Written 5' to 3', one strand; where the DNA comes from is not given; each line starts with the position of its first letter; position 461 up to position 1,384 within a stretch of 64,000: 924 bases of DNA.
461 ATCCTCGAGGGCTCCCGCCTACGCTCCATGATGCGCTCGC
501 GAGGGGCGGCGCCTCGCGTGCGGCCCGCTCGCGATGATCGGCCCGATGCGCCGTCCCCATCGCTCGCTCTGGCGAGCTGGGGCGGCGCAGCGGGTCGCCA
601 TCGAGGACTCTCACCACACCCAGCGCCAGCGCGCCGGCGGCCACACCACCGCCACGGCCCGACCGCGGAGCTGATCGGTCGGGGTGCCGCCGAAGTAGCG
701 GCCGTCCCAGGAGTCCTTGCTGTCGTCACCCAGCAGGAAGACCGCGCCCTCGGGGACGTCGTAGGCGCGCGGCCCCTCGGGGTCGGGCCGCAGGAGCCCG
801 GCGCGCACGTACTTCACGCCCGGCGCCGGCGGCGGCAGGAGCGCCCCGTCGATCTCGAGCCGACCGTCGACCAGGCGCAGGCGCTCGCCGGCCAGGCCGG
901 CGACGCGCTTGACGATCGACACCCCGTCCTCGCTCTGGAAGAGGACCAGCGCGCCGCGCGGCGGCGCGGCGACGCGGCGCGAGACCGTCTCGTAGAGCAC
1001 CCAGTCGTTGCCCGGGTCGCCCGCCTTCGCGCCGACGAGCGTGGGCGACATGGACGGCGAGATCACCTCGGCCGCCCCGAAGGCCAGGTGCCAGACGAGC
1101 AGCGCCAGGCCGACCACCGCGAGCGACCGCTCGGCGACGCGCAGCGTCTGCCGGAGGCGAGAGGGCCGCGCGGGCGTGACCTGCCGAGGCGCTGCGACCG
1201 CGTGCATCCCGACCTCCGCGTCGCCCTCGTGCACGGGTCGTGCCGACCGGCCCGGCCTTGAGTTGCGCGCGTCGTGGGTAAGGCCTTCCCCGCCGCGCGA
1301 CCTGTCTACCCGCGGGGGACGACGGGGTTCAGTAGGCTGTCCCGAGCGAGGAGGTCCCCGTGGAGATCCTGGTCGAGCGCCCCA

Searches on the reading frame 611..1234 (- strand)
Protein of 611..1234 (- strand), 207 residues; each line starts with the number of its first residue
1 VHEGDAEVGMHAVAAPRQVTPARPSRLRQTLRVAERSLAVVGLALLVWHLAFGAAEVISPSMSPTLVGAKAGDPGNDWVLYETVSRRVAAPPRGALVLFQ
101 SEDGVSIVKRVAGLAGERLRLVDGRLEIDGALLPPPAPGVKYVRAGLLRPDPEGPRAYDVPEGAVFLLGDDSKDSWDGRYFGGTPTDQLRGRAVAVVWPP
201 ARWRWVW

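Call 23: search_protein_families(library=pfam, proteins=[window:611-1234:-], max_evalue=0.001)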
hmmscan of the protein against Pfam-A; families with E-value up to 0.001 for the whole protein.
window:611-1234:- (207 aa): 1 family
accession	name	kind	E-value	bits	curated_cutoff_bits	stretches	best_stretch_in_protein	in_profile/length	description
PF10502.14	Peptidase_S26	-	1.6e-26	93.7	22.9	1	33-198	4-168/168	Signal peptidase, peptidase S26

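Call 61: find_homologous_proteins(query=window:614-1207:-, max_evalue=1e-20)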
Query seq(198 aa) (198 aa): 33 proteins with E <= 1e-20 among 3812 candidates.
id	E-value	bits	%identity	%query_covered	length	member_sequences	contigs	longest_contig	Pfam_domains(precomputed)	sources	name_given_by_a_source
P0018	1.2e-112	393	90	100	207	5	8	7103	PF10502.15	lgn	-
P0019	6.7e-84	299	69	99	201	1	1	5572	PF10502.15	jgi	jgi:signal peptidase I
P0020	3.5e-81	290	72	93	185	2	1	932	PF10502.15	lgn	-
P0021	9.0e-77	276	68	93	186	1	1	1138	PF10502.15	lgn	-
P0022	6.3e-76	273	67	96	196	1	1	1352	PF10502.15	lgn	-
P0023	6.5e-76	273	68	91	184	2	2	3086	PF10502.15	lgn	-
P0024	1.0e-74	269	64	99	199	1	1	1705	PF10502.15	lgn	-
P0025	3.7e-74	267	69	94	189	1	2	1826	PF10502.15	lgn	-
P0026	5.6e-74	266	69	90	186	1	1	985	PF10502.15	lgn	-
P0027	9.4e-73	262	66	95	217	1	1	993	PF10502.15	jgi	-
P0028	1.9e-72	261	69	92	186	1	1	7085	PF10502.15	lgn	-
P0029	6.1e-72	260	68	92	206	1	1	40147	PF10502.15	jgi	jgi:signal peptidase I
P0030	1.0e-69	252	66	86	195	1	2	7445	PF10502.15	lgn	-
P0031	3.6e-69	251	62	92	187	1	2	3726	PF10502.15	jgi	jgi:signal peptidase I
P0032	1.0e-68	249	66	90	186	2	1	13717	PF10502.15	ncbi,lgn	-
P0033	3.0e-62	228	57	91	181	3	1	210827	PF10502.15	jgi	jgi:signal peptidase I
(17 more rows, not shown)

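Call 62: find_encoding_contigs(protein=P0018, flank=10000, max_places=8)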
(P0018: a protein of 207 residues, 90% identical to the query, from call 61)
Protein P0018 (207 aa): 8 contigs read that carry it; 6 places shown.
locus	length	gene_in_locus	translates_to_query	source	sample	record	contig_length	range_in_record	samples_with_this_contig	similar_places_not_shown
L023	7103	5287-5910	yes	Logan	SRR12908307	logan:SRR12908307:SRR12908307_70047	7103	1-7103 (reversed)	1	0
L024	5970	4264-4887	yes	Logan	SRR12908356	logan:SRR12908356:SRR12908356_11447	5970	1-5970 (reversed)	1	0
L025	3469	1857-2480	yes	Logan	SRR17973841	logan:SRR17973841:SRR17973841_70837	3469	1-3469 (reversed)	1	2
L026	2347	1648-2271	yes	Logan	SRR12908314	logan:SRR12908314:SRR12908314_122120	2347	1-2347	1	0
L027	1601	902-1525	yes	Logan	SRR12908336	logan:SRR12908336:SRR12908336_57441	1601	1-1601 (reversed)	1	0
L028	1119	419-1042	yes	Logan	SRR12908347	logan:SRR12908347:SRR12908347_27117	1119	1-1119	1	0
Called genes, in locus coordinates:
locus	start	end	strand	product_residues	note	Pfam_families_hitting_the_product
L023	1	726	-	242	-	?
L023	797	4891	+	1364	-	PF13385:Laminin_G_3, PF03150:CCP_MauG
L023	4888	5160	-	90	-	PF05899:Cupin_3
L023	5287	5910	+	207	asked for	PF10502:Peptidase_S26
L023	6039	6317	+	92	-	-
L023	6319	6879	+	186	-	-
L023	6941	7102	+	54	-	?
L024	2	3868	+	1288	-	?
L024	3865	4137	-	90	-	PF05899:Cupin_3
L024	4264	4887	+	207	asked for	PF10502:Peptidase_S26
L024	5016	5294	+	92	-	-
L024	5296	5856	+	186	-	-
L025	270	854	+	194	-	PF13946:DUF4214 (faint)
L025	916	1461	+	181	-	-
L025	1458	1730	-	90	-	PF05899:Cupin_3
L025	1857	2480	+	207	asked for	PF10502:Peptidase_S26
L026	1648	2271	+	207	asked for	PF10502:Peptidase_S26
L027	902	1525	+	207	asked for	PF10502:Peptidase_S26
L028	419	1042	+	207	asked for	PF10502:Peptidase_S26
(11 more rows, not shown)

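Call 63: find_encoding_contigs(protein=P0029, flank=10000, max_places=3)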
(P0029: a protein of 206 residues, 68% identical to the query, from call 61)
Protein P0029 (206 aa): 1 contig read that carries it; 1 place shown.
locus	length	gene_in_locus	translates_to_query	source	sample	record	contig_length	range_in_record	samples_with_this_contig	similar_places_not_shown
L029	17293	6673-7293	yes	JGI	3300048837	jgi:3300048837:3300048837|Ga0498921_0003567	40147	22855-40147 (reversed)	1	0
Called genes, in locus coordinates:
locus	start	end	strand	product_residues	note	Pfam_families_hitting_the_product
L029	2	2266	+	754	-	?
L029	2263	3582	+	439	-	PF07586:HXXSHH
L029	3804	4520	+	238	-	PF13620:CarboxypepD_reg (faint)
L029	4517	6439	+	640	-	-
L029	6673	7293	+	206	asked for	PF10502:Peptidase_S26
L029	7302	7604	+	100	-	-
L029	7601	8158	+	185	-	-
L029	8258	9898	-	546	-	-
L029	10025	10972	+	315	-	-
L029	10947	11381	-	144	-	-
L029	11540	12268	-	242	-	PF14446:Prok-RING_1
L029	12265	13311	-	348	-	PF12146:Hydrolase_4 (faint), PF00326:Peptidase_S9 (faint)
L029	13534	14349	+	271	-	-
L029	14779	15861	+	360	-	PF03576:Peptidase_S58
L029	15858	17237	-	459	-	PF00069:Pkinase, PF07714:PK_Tyr_Ser-Thr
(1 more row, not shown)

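Call 78: find_encoding_contigs(protein=P0032, flank=10000, max_places=2)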
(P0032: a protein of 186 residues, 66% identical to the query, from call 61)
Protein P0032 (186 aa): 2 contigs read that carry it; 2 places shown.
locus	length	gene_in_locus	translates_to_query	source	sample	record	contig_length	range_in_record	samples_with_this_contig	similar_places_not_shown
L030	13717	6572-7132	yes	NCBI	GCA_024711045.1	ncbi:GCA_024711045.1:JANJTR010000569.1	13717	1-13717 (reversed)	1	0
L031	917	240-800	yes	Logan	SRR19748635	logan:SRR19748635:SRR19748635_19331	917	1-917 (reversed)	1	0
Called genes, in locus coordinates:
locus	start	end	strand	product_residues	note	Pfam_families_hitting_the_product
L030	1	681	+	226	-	?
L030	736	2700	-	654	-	-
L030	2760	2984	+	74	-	-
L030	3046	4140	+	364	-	PF00730:HhH-GPD, PF00293:NUDIX (weak), PF14815:NUDIX_4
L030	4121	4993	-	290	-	PF00072:Response_reg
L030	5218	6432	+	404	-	PF00378:ECH_1, PF16113:ECH_2, PF00174:Oxidored_molyb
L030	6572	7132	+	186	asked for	PF10502:Peptidase_S26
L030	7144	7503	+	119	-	-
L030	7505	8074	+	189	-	-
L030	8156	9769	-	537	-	-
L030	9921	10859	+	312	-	-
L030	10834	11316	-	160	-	-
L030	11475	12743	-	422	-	PF00989:PAS, PF08448:PAS_4, PF13188:PAS_8 (faint), PF00512:HisKA, PF02518:HATPase_c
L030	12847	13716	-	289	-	?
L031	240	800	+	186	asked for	PF10502:Peptidase_S26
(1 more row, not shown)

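Call 79: find_encoding_contigs(protein=P0033, flank=10000, max_places=2)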
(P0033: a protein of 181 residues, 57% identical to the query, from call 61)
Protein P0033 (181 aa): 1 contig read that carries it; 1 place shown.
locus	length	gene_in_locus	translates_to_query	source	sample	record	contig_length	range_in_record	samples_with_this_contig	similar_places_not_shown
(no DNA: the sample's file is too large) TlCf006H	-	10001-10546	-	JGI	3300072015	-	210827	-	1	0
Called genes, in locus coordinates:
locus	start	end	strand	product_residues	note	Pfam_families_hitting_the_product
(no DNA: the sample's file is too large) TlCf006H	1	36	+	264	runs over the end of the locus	PF01553:Acyltransferase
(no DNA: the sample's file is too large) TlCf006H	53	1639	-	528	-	PF13646:HEAT_2 (weak)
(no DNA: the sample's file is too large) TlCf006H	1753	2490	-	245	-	-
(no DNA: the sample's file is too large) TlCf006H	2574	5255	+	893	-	PF01300:Sua5_yciO_yrdC, PF01451:LMWPc, PF00171:Aldedh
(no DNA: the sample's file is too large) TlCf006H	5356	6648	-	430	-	-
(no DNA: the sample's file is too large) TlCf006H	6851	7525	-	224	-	PF13489:Methyltransf_23 (weak), PF02390:Methyltransf_4 (faint), PF13847:Methyltransf_31, PF08241:Methyltransf_11, PF08242:Methyltransf_12, PF13649:Methyltransf_25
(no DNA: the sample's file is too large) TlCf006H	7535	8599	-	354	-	PF00069:Pkinase, PF07714:PK_Tyr_Ser-Thr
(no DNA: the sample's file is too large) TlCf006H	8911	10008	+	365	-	PF04055:Radical_SAM, PF13353:Fer4_12 (weak)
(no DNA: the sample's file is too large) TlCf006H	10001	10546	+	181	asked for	PF10502:Peptidase_S26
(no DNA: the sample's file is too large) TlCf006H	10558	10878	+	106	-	-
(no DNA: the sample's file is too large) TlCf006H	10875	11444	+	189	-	-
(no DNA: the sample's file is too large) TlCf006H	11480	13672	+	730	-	PF00069:Pkinase, PF01636:APH (faint), PF07714:PK_Tyr_Ser-Thr, PF08238:Sel1 (faint)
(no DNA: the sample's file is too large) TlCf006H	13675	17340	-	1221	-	PF13646:HEAT_2, PF13646:HEAT_2, PF13191:AAA_16, PF00004:AAA (weak), PF07724:AAA_2, PF07728:AAA_5, PF10431:ClpB_D2-small, PF03462:PCRF, +9 more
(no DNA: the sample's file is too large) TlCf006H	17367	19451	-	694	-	-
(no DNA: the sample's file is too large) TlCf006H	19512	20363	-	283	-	PF25084:LbH_EIF2B (faint), PF25087:GMPPB_C (faint), PF00132:Hexapep, PF13720:Acetyltransf_11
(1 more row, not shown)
